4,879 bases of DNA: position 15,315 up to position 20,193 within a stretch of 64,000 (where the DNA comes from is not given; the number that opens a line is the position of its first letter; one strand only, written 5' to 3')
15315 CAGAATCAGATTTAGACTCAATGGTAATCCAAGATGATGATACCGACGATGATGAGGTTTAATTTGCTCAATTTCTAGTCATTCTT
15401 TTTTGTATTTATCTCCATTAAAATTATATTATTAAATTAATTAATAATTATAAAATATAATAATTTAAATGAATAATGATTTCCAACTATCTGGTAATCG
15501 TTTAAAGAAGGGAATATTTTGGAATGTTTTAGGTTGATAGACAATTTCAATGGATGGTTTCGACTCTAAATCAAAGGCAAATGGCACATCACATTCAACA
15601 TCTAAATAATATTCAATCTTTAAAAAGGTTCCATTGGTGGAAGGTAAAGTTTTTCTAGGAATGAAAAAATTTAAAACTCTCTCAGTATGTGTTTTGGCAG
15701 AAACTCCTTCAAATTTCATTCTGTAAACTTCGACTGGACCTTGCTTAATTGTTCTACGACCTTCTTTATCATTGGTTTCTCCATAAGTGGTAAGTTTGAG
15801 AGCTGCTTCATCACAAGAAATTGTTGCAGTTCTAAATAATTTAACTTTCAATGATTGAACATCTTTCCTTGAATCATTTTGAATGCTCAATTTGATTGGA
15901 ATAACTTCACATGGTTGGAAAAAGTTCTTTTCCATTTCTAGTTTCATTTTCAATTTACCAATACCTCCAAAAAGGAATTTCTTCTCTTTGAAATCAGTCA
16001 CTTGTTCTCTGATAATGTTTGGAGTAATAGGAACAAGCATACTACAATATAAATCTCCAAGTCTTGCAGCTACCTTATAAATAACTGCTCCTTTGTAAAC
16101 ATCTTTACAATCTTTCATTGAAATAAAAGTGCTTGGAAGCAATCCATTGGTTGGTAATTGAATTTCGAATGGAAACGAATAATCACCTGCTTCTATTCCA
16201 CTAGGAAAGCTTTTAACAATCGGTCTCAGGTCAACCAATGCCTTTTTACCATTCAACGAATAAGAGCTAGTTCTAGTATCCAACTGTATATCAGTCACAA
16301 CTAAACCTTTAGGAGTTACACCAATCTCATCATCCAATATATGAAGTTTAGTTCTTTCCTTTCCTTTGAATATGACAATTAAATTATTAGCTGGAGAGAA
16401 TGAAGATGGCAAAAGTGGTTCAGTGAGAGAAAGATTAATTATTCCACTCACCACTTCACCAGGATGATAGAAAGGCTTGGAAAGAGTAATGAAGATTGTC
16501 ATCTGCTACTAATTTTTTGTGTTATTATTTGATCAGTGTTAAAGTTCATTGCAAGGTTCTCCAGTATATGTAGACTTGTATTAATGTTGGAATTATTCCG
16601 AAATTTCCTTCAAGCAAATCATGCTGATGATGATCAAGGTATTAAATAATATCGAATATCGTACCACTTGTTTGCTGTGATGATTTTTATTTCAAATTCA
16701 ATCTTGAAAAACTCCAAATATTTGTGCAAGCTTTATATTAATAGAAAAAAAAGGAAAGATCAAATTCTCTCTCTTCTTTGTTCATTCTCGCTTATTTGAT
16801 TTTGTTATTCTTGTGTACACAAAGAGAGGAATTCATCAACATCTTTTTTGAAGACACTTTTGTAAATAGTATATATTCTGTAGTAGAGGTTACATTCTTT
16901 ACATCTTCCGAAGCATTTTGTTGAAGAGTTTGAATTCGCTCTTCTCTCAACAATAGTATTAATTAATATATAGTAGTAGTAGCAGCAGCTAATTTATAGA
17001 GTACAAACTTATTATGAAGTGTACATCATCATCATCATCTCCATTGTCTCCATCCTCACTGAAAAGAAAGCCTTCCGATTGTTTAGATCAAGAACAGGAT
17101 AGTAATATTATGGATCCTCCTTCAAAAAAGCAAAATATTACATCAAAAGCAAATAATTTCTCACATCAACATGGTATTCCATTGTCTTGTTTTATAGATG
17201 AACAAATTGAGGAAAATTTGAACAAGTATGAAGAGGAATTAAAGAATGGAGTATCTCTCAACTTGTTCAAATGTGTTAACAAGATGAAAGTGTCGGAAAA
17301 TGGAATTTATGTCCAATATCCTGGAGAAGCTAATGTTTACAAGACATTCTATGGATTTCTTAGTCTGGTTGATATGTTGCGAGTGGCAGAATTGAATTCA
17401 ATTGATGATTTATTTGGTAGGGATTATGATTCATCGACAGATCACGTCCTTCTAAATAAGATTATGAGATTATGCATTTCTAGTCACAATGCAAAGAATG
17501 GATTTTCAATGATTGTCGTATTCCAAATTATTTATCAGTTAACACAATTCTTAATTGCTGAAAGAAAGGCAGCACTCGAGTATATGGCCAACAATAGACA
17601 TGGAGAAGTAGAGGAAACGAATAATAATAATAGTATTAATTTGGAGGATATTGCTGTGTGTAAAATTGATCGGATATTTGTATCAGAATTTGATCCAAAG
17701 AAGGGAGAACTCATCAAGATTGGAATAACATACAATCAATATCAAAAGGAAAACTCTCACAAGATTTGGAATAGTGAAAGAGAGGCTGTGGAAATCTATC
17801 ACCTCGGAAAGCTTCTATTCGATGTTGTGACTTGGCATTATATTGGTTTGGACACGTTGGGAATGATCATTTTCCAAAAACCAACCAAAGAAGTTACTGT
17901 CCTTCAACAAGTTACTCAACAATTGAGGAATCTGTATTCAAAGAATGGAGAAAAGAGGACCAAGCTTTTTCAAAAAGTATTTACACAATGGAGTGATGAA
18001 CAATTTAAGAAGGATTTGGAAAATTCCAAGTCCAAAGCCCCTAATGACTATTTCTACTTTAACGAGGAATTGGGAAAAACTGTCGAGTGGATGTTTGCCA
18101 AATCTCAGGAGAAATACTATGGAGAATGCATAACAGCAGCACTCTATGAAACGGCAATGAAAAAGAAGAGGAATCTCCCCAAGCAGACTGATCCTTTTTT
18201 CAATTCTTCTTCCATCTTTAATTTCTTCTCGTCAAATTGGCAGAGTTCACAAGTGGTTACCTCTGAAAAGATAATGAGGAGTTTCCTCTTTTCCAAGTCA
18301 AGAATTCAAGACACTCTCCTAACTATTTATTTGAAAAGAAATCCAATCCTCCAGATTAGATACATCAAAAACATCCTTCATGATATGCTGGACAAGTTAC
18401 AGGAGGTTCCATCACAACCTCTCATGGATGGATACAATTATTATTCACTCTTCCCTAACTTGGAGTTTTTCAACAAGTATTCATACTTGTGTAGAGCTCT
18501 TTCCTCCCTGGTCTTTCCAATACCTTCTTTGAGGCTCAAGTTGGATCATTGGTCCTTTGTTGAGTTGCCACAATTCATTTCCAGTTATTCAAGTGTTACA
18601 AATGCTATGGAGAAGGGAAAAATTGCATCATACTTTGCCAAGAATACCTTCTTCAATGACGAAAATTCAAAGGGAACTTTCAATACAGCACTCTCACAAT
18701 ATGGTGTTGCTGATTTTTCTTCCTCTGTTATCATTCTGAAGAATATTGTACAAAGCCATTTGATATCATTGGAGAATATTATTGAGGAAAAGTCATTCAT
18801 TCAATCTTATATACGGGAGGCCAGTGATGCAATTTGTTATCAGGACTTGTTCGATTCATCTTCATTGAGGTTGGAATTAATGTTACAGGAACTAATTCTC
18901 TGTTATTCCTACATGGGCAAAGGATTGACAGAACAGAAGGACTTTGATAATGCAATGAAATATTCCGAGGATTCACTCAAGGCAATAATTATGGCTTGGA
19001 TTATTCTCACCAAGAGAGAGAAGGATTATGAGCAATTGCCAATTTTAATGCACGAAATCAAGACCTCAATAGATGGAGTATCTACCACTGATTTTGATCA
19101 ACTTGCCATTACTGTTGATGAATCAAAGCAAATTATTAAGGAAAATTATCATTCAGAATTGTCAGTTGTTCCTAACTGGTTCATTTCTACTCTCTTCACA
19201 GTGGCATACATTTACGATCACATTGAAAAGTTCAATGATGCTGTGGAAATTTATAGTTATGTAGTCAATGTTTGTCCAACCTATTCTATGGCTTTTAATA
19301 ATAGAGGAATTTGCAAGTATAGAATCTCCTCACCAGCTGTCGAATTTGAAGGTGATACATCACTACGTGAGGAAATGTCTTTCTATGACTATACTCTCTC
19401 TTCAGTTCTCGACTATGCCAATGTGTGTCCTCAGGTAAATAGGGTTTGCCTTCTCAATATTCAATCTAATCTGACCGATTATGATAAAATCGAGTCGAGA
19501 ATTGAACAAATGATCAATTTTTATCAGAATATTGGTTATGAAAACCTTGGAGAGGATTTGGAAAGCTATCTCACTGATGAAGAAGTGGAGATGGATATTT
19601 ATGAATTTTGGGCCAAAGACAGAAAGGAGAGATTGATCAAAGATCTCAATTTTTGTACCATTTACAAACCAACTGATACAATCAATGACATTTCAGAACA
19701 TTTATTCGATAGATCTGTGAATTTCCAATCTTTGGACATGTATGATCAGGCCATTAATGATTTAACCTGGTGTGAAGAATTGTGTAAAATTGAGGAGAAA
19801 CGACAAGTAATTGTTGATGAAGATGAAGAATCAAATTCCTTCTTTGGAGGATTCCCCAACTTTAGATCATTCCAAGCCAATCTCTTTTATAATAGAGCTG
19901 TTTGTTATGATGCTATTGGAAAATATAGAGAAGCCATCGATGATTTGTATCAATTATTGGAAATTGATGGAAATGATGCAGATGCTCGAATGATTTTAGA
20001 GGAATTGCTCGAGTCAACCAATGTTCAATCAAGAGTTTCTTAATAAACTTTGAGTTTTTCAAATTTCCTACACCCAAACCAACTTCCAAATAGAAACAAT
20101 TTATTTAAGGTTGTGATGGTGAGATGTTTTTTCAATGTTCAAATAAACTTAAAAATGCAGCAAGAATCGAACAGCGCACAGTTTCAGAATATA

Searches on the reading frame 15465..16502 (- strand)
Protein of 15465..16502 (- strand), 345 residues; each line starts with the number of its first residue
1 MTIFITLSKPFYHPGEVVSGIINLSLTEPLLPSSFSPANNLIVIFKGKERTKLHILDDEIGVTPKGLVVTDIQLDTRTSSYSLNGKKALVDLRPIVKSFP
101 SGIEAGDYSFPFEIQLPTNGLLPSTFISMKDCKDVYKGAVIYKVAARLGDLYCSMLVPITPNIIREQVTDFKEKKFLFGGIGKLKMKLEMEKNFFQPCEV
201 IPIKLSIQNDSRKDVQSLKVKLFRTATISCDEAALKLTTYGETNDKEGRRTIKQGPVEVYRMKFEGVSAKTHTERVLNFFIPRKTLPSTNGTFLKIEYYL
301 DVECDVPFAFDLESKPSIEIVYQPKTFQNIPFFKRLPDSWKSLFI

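Call 38: search_protein_families(library=pfam, proteins=[window:15465-16502:-], max_evalue=0.001)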
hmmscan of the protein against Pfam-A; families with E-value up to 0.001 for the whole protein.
window:15465-16502:- (345 aa): 2 families
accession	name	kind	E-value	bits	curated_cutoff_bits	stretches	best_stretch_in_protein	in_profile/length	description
PF02752.27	Arrestin_C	-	7.9e-16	59.1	27.7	1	182-315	3-127/137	Arrestin (or S-antigen), C-terminal domain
PF00339.34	Arrestin_N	-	1.5e-13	51.4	24.9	1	3-147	3-124/148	Arrestin (or S-antigen), N-terminal domain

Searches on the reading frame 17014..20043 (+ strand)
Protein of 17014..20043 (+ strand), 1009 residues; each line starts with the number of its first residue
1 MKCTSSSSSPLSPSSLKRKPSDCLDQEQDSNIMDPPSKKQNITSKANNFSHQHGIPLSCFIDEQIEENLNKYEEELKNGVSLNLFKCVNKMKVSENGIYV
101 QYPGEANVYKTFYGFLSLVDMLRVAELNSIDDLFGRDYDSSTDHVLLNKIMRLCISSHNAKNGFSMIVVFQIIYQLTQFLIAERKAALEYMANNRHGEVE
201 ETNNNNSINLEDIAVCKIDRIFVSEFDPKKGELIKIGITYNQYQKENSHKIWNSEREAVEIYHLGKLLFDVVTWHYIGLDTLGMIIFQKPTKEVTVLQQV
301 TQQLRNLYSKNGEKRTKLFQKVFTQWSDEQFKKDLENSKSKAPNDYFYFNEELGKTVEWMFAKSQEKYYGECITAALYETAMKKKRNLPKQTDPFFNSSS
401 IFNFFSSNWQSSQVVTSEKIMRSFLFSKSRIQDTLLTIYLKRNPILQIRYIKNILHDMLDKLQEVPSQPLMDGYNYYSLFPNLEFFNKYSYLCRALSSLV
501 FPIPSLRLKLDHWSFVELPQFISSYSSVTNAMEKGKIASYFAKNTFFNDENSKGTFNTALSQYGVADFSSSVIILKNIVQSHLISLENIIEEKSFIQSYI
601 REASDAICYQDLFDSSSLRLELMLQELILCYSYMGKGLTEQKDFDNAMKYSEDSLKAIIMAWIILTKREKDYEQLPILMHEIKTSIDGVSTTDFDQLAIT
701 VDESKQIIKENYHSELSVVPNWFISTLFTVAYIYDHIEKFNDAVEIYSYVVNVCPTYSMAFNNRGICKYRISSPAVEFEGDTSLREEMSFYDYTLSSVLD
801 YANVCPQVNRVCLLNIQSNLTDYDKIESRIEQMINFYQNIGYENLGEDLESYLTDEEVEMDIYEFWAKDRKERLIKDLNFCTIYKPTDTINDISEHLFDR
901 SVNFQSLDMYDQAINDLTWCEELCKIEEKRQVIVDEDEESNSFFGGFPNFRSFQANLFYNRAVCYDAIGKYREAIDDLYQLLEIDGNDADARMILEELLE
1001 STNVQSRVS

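Call 38: search_protein_families(library=pfam, proteins=[window:17014-20043:+], max_evalue=0.001)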
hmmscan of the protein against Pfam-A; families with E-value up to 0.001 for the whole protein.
window:17014-20043:+ (1009 aa): 4 families
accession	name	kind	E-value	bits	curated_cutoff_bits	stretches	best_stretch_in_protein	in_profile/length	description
PF00515.34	TPR_1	-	5.4e-07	29.6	27.8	1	955-988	1-34/34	Tetratricopeptide repeat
PF07719.23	TPR_2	-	5e-06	26.7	27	0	955-987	1-33/34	Tetratricopeptide repeat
PF13181.12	TPR_8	-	2.3e-05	24.6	25.7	0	956-987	2-33/34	Tetratricopeptide repeat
PF13371.12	TPR_9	-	0.00021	21.6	35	0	955-996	29-70/73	Tetratricopeptide repeat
